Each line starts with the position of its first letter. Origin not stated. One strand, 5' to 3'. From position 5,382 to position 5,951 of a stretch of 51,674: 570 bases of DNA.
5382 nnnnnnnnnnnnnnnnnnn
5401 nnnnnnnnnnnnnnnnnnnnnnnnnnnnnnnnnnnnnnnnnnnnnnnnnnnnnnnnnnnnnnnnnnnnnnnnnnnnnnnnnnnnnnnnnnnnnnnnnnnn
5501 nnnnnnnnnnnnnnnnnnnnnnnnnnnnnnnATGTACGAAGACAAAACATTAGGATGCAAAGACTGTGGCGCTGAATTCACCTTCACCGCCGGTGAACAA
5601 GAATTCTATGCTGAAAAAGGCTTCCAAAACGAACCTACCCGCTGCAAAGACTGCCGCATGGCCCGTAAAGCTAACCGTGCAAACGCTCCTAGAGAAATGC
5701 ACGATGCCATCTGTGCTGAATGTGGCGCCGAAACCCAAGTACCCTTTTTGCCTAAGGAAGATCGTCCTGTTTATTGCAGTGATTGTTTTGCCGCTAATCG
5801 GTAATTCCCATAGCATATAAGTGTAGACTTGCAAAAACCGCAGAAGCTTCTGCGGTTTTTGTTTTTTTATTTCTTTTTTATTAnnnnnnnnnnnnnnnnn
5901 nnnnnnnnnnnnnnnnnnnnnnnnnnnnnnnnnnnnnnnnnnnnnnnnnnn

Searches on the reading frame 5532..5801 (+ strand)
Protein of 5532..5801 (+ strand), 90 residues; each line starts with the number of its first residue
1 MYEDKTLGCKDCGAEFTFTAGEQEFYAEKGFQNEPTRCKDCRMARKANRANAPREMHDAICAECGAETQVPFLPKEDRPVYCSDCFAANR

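Call 9: search_protein_families(library=pfam, proteins=[window:5532-5801:+])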
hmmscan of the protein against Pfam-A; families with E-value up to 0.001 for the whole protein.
window:5532-5801:+ (90 aa): 2 families
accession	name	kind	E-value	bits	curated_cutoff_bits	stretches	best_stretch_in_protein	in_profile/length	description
PF13451.12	zf_Tbcl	-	7.9e-26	90.2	24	1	3-49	1-47/48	Probable treble clef domain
PF23477.1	zf_Tbcl_2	-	2.4e-21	75.6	27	1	54-90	1-37/37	Probable treble clef zinc finger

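Call 20: find_encoding_contigs(protein=window:5532-5801:+, flank=6000, max_places=10)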
Protein window:5532-5801:+ (90 aa): no gene with exactly this product is on record in the collection.

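Call 22: find_homologous_proteins(query=window:5532-5801:+, max_evalue=1e-10)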
Query window:5532-5801:+ (90 aa): 7692 proteins with E <= 1e-10 among 7746 candidates; the best 120 are listed.
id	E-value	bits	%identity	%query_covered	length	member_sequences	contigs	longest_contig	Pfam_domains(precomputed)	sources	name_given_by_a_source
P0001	1.2e-52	194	93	100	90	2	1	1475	PF13451.13,PF23477.2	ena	-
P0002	1.2e-51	191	93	100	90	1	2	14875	PF13451.13,PF23477.2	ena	-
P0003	8.3e-51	188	91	100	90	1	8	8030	PF13451.13,PF23477.2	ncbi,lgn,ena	-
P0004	1.7e-50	187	90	100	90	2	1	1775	PF13451.13,PF23477.2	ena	-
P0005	3.1e-50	186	91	100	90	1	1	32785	PF13451.13,PF23477.2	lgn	-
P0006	5.7e-50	185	89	100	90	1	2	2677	PF13451.13,PF23477.2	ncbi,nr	ncbi:MAG: zinc-binding protein [Clostridiales bacterium]|nr:zinc-binding protein [Clostridiales bact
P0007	2.4e-49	183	66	100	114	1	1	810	PF13451.13,PF23477.2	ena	-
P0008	1.2e-46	175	74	100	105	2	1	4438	PF13451.13,PF23477.2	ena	-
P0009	1.7e-46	174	81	100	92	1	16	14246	PF13451.13,PF23477.2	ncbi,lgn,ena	-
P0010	1.9e-46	174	81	100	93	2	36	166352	PF13451.13,PF23477.2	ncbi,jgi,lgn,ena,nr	ncbi:MAG: zinc-ribbon domain containing protein [Christensenellales bacterium]|jgi:CxxC-x17-CxxC dom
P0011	2.1e-46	174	80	100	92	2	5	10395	PF13451.13,PF23477.2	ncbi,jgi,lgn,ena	-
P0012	3.9e-46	173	80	100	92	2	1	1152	PF13451.13,PF23477.2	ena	-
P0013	4.3e-46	173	80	100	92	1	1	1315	PF13451.13,PF23477.2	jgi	-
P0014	1.6e-45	171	80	100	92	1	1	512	PF13451.13,PF23477.2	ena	-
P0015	2.0e-45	171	81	100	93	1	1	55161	PF13451.13,PF23477.2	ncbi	-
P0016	2.4e-45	170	83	100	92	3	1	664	PF13451.13,PF23477.2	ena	-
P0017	2.7e-45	170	82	100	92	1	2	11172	PF13451.13,PF23477.2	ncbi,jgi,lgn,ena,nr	ncbi:MAG: zinc-ribbon domain containing protein [Clostridia bacterium]|nr:zinc-ribbon domain contain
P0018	5.4e-45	169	-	-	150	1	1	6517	PF13451.13,PF23477.2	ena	-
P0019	5.5e-45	169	87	100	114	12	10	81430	PF13451.13,PF23477.2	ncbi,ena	-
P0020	8.4e-45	169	78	100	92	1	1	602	PF13451.13,PF23477.2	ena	-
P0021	1.3e-44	168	77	100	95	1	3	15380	PF13451.13,PF23477.2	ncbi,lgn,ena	-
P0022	1.5e-44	168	83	100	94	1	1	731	PF13451.13,PF23477.2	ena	-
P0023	2.0e-44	168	85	100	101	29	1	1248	PF13451.13,PF23477.2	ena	-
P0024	2.7e-44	167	80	100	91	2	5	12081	PF13451.13,PF23477.2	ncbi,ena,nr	ncbi:MAG: zinc-binding protein [Clostridiales bacterium]|nr:zinc-binding protein [Clostridiales bact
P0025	2.8e-44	167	82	98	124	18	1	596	PF13451.13,PF23477.2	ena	-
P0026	4.4e-44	166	80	98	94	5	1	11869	PF13451.13,PF23477.2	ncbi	-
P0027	5.2e-44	166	77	100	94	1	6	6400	PF13451.13,PF23477.2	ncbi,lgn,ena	-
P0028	5.8e-44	166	85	100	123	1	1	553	PF13451.13,PF23477.2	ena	-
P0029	6.5e-44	166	81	98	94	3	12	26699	PF13451.13,PF23477.2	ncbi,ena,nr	ncbi:MAG: zinc-ribbon domain containing protein [Clostridia bacterium]|nr:zinc-ribbon domain contain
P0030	6.8e-44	166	79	100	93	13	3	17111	PF13451.13,PF23477.2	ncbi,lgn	-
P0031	6.8e-44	166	78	100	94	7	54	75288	PF13451.13,PF23477.2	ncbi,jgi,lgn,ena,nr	ncbi:MAG: zinc-ribbon domain containing protein [Eubacteriales bacterium]|jgi:CxxC-x17-CxxC domain-c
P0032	8.0e-44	166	84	100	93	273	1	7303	PF13451.13,PF23477.2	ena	-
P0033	8.9e-44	165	78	100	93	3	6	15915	PF13451.13,PF23477.2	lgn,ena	-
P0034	1.3e-43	165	80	100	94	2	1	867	PF13451.13,PF23477.2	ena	-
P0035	1.3e-43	165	82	100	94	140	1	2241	PF13451.13,PF23477.2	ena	-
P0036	1.4e-43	165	80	100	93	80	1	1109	PF13451.13,PF23477.2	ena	-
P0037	1.7e-43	165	80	100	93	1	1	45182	PF13451.13,PF23477.2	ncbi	-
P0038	2.0e-43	164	82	100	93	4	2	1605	PF13451.13,PF23477.2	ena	-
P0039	2.3e-43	164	84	100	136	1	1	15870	PF13451.13,PF23477.2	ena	-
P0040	2.6e-43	164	84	96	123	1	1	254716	PF13451.13,PF23477.2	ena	-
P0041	2.6e-43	164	82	100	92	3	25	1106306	PF13451.13,PF23477.2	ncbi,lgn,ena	-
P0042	2.7e-43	164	79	100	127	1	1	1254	PF13451.13,PF23477.2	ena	-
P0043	3.1e-43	164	85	100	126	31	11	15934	PF13451.13,PF23477.2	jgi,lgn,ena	jgi:CxxC-x17-CxxC domain-containing protein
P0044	3.1e-43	164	78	100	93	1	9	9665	PF13451.13,PF23477.2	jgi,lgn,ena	jgi:CxxC-x17-CxxC domain-containing protein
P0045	3.6e-43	164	84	97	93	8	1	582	PF13451.13,PF23477.2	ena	-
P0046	3.8e-43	163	76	100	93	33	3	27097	PF13451.13,PF23477.2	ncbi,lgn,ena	-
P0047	4.0e-43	163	81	97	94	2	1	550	PF13451.13,PF23477.2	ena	-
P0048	4.1e-43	163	84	100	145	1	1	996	PF13451.13,PF23477.2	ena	-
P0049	5.0e-43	163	82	100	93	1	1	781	PF13451.13,PF23477.2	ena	-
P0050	5.4e-43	163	79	100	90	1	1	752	PF13451.13,PF23477.2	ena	-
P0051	5.8e-43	163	82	100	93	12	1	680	PF13451.13,PF23477.2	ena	-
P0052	6.0e-43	163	82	100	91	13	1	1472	PF13451.13,PF23477.2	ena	-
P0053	6.1e-43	163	82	100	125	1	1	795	PF13451.13,PF23477.2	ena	-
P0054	6.2e-43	163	76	100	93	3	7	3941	PF13451.13,PF23477.2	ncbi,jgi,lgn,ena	-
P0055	6.2e-43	163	77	100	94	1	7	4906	PF13451.13,PF23477.2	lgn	-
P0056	6.4e-43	163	74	100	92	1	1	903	PF13451.13,PF23477.2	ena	-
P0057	7.1e-43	163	83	100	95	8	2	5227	PF13451.13,PF23477.2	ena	-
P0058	7.4e-43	163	78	100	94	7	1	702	PF13451.13,PF23477.2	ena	-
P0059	8.0e-43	162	78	100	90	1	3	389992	PF13451.13,PF23477.2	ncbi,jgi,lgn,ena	-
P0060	8.2e-43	162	78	100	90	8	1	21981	PF13451.13,PF23477.2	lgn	-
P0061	8.3e-43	162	83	100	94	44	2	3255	PF13451.13,PF23477.2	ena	-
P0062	8.4e-43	162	76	100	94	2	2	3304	PF13451.13,PF23477.2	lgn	-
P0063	8.5e-43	162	84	100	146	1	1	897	PF13451.13,PF23477.2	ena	-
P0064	8.7e-43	162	84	100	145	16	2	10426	PF13451.13,PF23477.2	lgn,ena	-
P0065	9.5e-43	162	81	98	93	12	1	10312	PF13451.13,PF23477.2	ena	-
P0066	1.0e-42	162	75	100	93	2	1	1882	PF13451.13,PF23477.2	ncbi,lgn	-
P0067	1.1e-42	162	80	100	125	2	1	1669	PF13451.13,PF23477.2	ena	-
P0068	1.1e-42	162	84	100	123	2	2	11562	PF13451.13,PF23477.2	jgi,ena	-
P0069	1.1e-42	162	82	100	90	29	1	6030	PF13451.13,PF23477.2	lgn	-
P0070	1.2e-42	162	78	100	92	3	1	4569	PF13451.13,PF23477.2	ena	-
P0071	1.3e-42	162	77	100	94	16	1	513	PF13451.13,PF23477.2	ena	-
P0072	1.3e-42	162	84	100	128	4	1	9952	PF13451.13,PF23477.2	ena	-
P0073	1.4e-42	162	77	100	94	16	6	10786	PF13451.13,PF23477.2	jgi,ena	-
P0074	1.4e-42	162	80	100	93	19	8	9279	PF13451.13,PF23477.2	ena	-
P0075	1.7e-42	161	78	100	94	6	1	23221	PF13451.13,PF23477.2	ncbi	-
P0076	1.7e-42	161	84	100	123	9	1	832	PF13451.13,PF23477.2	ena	-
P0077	1.8e-42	161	78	100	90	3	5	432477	PF13451.13,PF23477.2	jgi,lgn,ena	-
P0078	1.8e-42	161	81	100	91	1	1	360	PF13451.13,PF23477.2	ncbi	-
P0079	2.0e-42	161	80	100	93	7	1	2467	PF13451.13,PF23477.2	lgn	-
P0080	2.2e-42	161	80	100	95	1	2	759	PF13451.13,PF23477.2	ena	-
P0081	2.3e-42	161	74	100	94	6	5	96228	PF13451.13,PF23477.2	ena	-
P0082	2.4e-42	161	79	100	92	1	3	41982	PF13451.13,PF23477.2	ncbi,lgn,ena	-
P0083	2.5e-42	161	82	100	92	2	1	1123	PF13451.13,PF23477.2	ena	-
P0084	2.6e-42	161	82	100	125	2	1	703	PF13451.13,PF23477.2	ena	-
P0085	2.8e-42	161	83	100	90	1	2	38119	PF13451.13,PF23477.2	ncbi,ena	-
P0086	2.8e-42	161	79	100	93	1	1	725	PF13451.13,PF23477.2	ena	-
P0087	2.8e-42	161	75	100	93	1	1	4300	PF13451.13,PF23477.2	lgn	-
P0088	3.0e-42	161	77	100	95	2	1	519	PF13451.13,PF23477.2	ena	-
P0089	3.2e-42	160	77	100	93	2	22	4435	PF13451.13,PF23477.2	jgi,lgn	jgi:CxxC-x17-CxxC domain-containing protein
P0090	3.3e-42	160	75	100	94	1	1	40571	PF13451.13,PF23477.2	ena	-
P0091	3.5e-42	160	84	100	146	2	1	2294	PF13451.13,PF23477.2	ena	-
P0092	3.7e-42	160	77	100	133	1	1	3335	PF13451.13,PF23477.2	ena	-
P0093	3.9e-42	160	77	100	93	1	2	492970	PF13451.13,PF23477.2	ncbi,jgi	ncbi:MAG: zinc-ribbon domain containing protein [Christensenellales bacterium]|jgi:CxxC-x17-CxxC dom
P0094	3.9e-42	160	56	100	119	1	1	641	PF13451.13,PF23477.2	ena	-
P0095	4.1e-42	160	79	98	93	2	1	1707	PF13451.13,PF23477.2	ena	-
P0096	4.4e-42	160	75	100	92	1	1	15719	PF13451.13,PF23477.2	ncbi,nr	ncbi:MAG TPA: zinc-ribbon domain containing protein [Clostridia bacterium]|nr:zinc-ribbon domain con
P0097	4.5e-42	160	77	100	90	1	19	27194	PF13451.13,PF23477.2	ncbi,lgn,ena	-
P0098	4.8e-42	160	76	100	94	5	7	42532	PF13451.13,PF23477.2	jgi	jgi:CxxC-x17-CxxC domain-containing protein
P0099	5.1e-42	160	82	98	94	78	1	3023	PF13451.13,PF23477.2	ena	-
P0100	5.1e-42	160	82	100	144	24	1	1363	PF13451.13,PF23477.2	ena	-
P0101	5.5e-42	160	84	99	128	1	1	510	PF13451.13,PF23477.2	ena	-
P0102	6.5e-42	159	72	100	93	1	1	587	PF13451.13,PF23477.2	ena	-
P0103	6.9e-42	159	79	100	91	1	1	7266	PF13451.13,PF23477.2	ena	-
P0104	7.2e-42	159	77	98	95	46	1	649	PF13451.13,PF23477.2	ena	-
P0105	7.6e-42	159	73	100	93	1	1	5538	PF13451.13,PF23477.2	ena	-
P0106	8.0e-42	159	76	100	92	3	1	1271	PF13451.13,PF23477.2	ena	-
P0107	9.1e-42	159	75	100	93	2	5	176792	PF13451.13,PF23477.2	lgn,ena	-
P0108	1.2e-41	159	73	100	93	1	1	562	PF13451.13,PF23477.2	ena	-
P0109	1.2e-41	159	81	100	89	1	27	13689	PF13451.13,PF23477.2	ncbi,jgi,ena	-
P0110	1.2e-41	159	79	100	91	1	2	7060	PF13451.13,PF23477.2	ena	-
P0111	1.4e-41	158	76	100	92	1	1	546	PF13451.13,PF23477.2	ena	-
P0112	1.4e-41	158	82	100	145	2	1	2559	PF13451.13,PF23477.2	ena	-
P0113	1.5e-41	158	74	100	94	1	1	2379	PF13451.13,PF23477.2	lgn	-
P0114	1.6e-41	158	78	100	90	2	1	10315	PF13451.13,PF23477.2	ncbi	-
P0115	1.6e-41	158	78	100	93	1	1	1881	PF13451.13,PF23477.2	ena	-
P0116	1.6e-41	158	76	100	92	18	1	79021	PF13451.13,PF23477.2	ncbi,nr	ncbi:MAG: zinc-ribbon domain containing protein [Candidatus Limiplasma sp.]|nr:zinc-ribbon domain co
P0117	1.9e-41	158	76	100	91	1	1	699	PF13451.13,PF23477.2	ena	-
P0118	1.9e-41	158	76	100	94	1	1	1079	PF13451.13,PF23477.2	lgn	-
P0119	1.9e-41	158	75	100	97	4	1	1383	PF13451.13,PF23477.2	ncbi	-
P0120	2.0e-41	158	76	100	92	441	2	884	PF13451.13,PF23477.2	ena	-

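Call 24: find_related_loci(query=A1, collection=genome_contigs, flank=5000)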
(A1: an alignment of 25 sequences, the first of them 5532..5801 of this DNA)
Query A1 (90 aa) in genome_contigs; peptide patterns used: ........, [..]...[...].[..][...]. (x = any residue, [..] = any of these).
599 stretches matched a pattern (row limit reached: there are more); 598 encode a relative of the query (tblastn E <= 1e-3); the best 80 are kept; 80 distinct loci.
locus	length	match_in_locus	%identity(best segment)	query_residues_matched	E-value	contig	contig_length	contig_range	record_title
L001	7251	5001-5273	84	1-90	9e-48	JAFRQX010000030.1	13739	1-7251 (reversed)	MAG: Clostridia bacterium isolate RGIG2719 Goat_Omasum-4__c458713, whole genome shotgun sequence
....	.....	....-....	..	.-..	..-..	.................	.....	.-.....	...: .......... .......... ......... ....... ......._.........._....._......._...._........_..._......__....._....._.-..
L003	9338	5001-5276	82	1-90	4e-46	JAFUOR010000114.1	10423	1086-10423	MAG: Clostridia bacterium isolate RGIG4686 Roe_deer_Rectum-5__c349698, whole genome shotgun sequence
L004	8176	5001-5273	84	1-90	3e-46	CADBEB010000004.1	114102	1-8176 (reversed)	MAG: uncultured Clostridiales bacterium isolate RUG13884 genome assembly, contig: RUG13884_asm_4, whole genome shotgun s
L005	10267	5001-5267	81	1-88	4e-46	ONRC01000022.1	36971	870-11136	uncultured Clostridiales bacterium isolate RUG563 genome assembly, contig: scaffold_1173, whole genome shotgun sequence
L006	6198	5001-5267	81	1-88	1e-45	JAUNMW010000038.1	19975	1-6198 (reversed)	MAG: Clostridia bacterium isolate S32M_St_metabat_16 NODE_1742_length_19975_cov_6.737149, whole genome shotgun sequence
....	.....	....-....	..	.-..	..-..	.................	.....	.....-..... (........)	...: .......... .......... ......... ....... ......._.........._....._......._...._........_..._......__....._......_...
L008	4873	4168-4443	76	1-90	1e-45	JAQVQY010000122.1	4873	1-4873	MAG: Eubacteriales bacterium isolate STF1_238 NODE_70944_length_4873_cov_5.054783_Sandtown_F1, whole genome shotgun sequ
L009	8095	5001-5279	78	1-90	2e-45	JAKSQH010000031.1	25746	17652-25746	MAG: Clostridia bacterium isolate Horse_feces224 MAG224_31, whole genome shotgun sequence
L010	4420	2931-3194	81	1-90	3e-45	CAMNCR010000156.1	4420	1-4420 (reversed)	MAG: uncultured Clostridia bacterium isolate SRR1222431_bin.11_metaWRAP_v1.3_MAG genome assembly, contig: ERZ1756108.217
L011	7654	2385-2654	74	1-90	2e-45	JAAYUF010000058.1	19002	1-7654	MAG: Clostridiales bacterium isolate AS27yjCOA_138 82819_AS27, whole genome shotgun sequence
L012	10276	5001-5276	75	1-90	2e-44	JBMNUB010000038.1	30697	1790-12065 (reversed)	MAG: Candidatus Fimadaptatus sp. isolate SBF912SR2HQ0039 scaffold_5991_c1, whole genome shotgun sequence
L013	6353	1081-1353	77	1-90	2e-44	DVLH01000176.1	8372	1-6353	MAG TPA_asm: Candidatus Aphodomonas merdavium isolate ChiGjej2B2-35035 ChiGjej2B2M5__C471005_L8372_SRR6323342, whole gen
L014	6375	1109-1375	79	1-90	4e-44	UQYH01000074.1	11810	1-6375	uncultured Clostridiales bacterium isolate UMGS755 genome assembly, contig: NODE_3781_length_11810_cov_9.050541, whole g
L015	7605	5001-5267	78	1-88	2e-43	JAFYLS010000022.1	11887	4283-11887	MAG: Clostridia bacterium isolate RGIG7205 Water_buffalos_Cecum-1__c154731, whole genome shotgun sequence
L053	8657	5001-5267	70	1-90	2e-39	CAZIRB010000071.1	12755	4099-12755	MAG TPA_asm: uncultured Oscillospiraceae bacterium isolate binchicken_co117_169 genome assembly, contig: NODE_8997_lengt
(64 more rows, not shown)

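Call 43: search_protein_families(library=ncbifam, proteins=[window:5532-5801:+, L001:5350-6528:-, L053:4095-4694:+, L014:290-997:+, L010:1298-1894:+, L010:1926-2648:+])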
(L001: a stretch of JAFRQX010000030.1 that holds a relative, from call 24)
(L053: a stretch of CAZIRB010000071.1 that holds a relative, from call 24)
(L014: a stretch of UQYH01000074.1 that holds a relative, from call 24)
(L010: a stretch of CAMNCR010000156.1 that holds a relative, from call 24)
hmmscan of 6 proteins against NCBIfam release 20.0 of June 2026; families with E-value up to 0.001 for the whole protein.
window:5532-5801:+ (90 aa): 1 family
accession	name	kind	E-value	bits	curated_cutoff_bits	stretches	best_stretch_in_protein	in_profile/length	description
TIGR04272.1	cxxc_cxxc_Mbark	domain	6.2e-22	77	36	1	54-90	1-37/37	CxxC-x17-CxxC domain-containing protein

L001:5350-6528:- (392 aa): 44 families (the best 25 are shown)
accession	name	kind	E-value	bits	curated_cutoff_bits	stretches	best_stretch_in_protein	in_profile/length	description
NF053631.1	RNA_helic_CshA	equivalog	1.8e-134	448.9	646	1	10-364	1-354/434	degradosome RNA helicase CshA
NF008744.0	PRK11776.1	equivalog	7.6e-119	397.3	524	1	7-366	3-361/460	ATP-dependent RNA helicase DbpA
NF008642.0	PRK11634.1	equivalog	1.3e-100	337.6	989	1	7-366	5-364/628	DEAD/DEAH family ATP-dependent RNA helicase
NF008394.0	PRK11192.1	equivalog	6.4e-100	335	507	1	8-366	3-366/441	ATP-dependent RNA helicase SrmB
NF007882.0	PRK10590.1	equivalog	2.4e-97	326.8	743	1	8-364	1-362/456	ATP-dependent RNA helicase RhlE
NF053636.1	DDHlcsCsdAPsy1082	equivalog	6.2e-96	321.9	890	1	7-366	2-362/512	DEAD/DEAH box helicase CsdA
NF053711.1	RNA_heli_RhlE1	exception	1.3e-92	310.8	750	1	9-358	2-355/434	RNA helicase RhlE1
NF053710.1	RNA_heli_RhlE2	exception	8.4e-89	298.6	925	1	8-356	1-358/635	RNA helicase RhlE2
NF002340.1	PRK01297.1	equivalog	1.3e-88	297.4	564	1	9-363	2-365/372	ATP-dependent RNA helicase RhlB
NF003419.0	PRK04837.1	equivalog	5.9e-86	288.8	588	1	6-369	7-378/424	ATP-dependent RNA helicase RhlB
NF003390.0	PRK04537.1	equivalog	2.9e-80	271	732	1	6-365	7-375/572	ATP-dependent RNA helicase RhlB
TIGR00614.1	recQ_fam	subfamily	2.3e-23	82.7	219.8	1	26-362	7-341/470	RecQ family ATP-dependent DNA helicase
TIGR01389.1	recQ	equivalog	1.1e-22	80.3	640.2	1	24-344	7-321/591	DNA helicase RecQ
NF010337.0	PRK13766.1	equivalog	2e-20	72.5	610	2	242-346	361-472/781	Hef nuclease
TIGR04121.1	DEXH_lig_assoc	equivalog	2.4e-19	68.6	850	1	30-344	13-349/804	ligase-associated DNA damage response DEXH box helicase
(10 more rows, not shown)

L053:4095-4694:+ (199 aa): 1 family
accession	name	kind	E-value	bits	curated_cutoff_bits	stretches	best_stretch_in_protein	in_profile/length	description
TIGR01440.1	TIGR01440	hypoth_equivalog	2.4e-53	180.5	145.3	1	32-189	17-172/172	TIGR01440 family protein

L014:290-997:+ (235 aa): 61 families (the best 25 are shown)
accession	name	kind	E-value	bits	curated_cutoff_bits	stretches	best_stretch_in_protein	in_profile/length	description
NF006145.0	PRK08295.1-2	equivalog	2.2e-70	236.3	212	1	35-233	11-210/213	RNA polymerase sporulation sigma factor SigH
NF006148.0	PRK08295.1-5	equivalog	1.3e-69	233.9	208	1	33-233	10-211/218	RNA polymerase sporulation sigma factor SigH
TIGR02859.1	spore_sigH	equivalog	3e-68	229.2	294.8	1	39-233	2-197/198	RNA polymerase sporulation sigma factor SigH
NF006147.0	PRK08295.1-4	equivalog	5.7e-61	205.6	212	1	41-233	7-200/201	RNA polymerase factor sigma-70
NF006146.0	PRK08295.1-3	equivalog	1.9e-60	204.1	414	1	39-233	14-209/218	RNA polymerase factor sigma-70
TIGR02937.1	sigma70-ECF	superfamily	1.2e-21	77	42.9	1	57-233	2-165/165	sigma-70 family RNA polymerase sigma factor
TIGR02394.1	rpoS_proteo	equivalog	8.9e-12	45.1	378.7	1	38-153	28-143/285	RNA polymerase sigma factor RpoS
NF010500.0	PRK13919.1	subfamily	1.8e-11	44.6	226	1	36-135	3-98/186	putative RNA polymerase sigma E protein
NF004471.0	PRK05803.1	subfamily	4e-11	42.6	252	1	36-133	30-127/235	RNA polymerase sporulation sigma factor SigK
TIGR02846.1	spore_sigmaK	equivalog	5.8e-11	42.4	298.65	1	37-136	29-129/227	RNA polymerase sporulation sigma factor SigK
NF006174.0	PRK08311.2-2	equivalog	1.9e-10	40.4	319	1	37-139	11-116/252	RNA polymerase sigma factor SigI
NF004207.0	PRK05657.1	equivalog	2.1e-10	40.5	394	1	40-156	73-189/329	RNA polymerase sigma factor RpoS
NF004566.0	PRK05901.2-4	equivalog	6.5e-10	38.8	531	1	68-164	204-301/448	RNA polymerase sigma factor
TIGR02997.1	Sig70-cyanoRpoD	subfamily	8.7e-10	38.3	384.5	1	59-177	77-195/298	RNA polymerase sigma factor, RpoD/SigA family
NF005785.0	PRK07598.1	equivalog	1.6e-09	37.1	554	1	44-148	164-267/415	RNA polymerase sigma factor SigC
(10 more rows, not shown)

L010:1298-1894:+ (198 aa): 5 families
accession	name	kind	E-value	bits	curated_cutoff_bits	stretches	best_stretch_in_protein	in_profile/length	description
NF003300.0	PRK04296.1-5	equivalog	9.6e-66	221.3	195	1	9-187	1-189/194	thymidine kinase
NF003299.0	PRK04296.1-4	equivalog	2.2e-54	184.2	284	1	9-187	1-186/191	thymidine kinase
NF003298.0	PRK04296.1-3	equivalog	2.9e-53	180.5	375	1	9-187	1-188/205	thymidine kinase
NF003297.0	PRK04296.1-2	equivalog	3.8e-43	147.6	252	1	10-192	2-200/216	thymidine kinase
NF003296.0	PRK04296.1-1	equivalog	8.5e-30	104.3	183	1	17-186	15-188/195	thymidine kinase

L010:1926-2648:+ (240 aa): 27 families (the best 25 are shown)
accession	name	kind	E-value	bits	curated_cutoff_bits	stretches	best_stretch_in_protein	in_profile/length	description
NF006047.0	PRK08193.1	subfamily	9.4e-112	372.2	257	1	1-232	1-230/231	L-ribulose-5-phosphate 4-epimerase AraD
TIGR00760.1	araD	equivalog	7e-110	365.6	389.1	1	1-232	1-228/228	L-ribulose-5-phosphate 4-epimerase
NF009003.0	PRK12348.1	subfamily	3.2e-104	347.6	331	1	2-232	1-227/228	L-ribulose-5-phosphate 4-epimerase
NF009002.0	PRK12347.1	subfamily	1e-102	342.3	386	1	1-232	1-231/231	L-ribulose-5-phosphate 4-epimerase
NF009625.0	PRK13145.1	equivalog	2.7e-102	341.3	369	1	2-233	5-234/235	L-ribulose-5-phosphate 4-epimerase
NF009691.0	PRK13213.1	equivalog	1e-88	296.7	489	1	1-232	1-231/231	L-ribulose-5-phosphate 4-epimerase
NF005123.0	PRK06557.1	subfamily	1.8e-55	188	251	1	1-206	8-202/223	L-ribulose-5-phosphate 4-epimerase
NF053831.1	RU1PAldHalo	equivalog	1e-26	93.7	300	1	25-111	23-106/208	ribulose-1-phosphate aldolase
NF005302.0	PRK06833.1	equivalog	5e-23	81.7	264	1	2-112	3-113/214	L-fuculose-phosphate aldolase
TIGR03328.1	salvage_mtnB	equivalog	1.9e-19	69.9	137.05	1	24-190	16-182/194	methylthioribulose 1-phosphate dehydratase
NF006672.0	PRK09220.1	equivalog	4.3e-16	58.9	226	1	18-105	24-110/209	methylthioribulose 1-phosphate dehydratase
NF004527.0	PRK05874.1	equivalog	1.1e-15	57.8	308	1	9-202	11-192/218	L-fuculose-phosphate aldolase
NF006413.0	PRK08660.1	equivalog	1.7e-14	54.1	203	1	15-202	12-180/184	aldolase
NF005984.0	PRK08087.1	subfamily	2.1e-12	47.2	264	1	4-190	5-175/215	L-fuculose-phosphate aldolase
NF040649.1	FucA_Meth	equivalog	2.8e-12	46.9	250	1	23-196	20-173/179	L-fuculose phosphate aldolase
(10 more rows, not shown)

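Call 48: search_solved_structures(query=A1, max_evalue=1)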
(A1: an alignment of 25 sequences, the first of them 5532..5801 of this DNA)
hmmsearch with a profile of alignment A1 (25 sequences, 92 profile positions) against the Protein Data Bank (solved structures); distinct sequences matched with E-value up to 1: 10.
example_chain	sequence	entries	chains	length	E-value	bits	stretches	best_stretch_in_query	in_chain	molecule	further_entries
1ctl_A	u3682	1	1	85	0.004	20.9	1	38-89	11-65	AVIAN CYSTEINE RICH PROTEIN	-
1cxx_A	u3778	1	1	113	0.033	17.9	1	36-89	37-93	CYSTEINE AND GLYCINE-RICH PROTEIN CRP2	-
1ibi_A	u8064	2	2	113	0.036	17.8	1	36-89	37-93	CYSTEINE-RICH PROTEIN 2 | CYSTEINE AND GLYCINE-RICH PROTEIN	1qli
1b8t_A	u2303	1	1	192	0.055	17.2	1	38-89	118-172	PROTEIN (CRP1)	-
5v3g_D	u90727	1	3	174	0.064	17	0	4-67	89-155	PR domain zinc finger protein 9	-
2o13_A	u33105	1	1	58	0.16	15.7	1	38-89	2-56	Muscle LIM protein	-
1hyi_A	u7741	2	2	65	0.17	15.7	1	32-89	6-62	ENDOSOME-ASSOCIATED PROTEIN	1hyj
1joc_A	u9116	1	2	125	0.22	15.3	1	32-89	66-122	Early Endosomal Autoantigen 1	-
5egb_A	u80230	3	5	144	0.25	15.2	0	4-67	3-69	Histone-lysine N-methyltransferase PRDM9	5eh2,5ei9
2n25_A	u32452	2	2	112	0.58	14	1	8-69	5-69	Zinc finger and BTB domain-containing protein 17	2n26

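Call 56: predict_structure(alignment_id=A1)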
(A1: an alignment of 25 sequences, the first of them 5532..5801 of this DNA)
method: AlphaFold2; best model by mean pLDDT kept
length: 90 residues; sequences in the alignment: 25
mean_pLDDT: 87.4   pTM: 0.46
mean pLDDT of the five models: 87.4, 84.9, 84.4, 83.4, 82.6
residues with pLDDT >= 90: 43; 70-90: 41; 50-70: 6; < 50: 0
segments of 3 or more residues with pLDDT < 50: none
pLDDT, mean of each block of 10 residues (from residue 1): 90 92 90 89 79 79 92 87 88
secondary structure, 60 per line:
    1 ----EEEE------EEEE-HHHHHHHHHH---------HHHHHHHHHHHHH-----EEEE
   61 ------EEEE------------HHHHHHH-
elements in order: E5-8 E15-18 H20-29 H39-51 E57-60 E67-70 H83-89
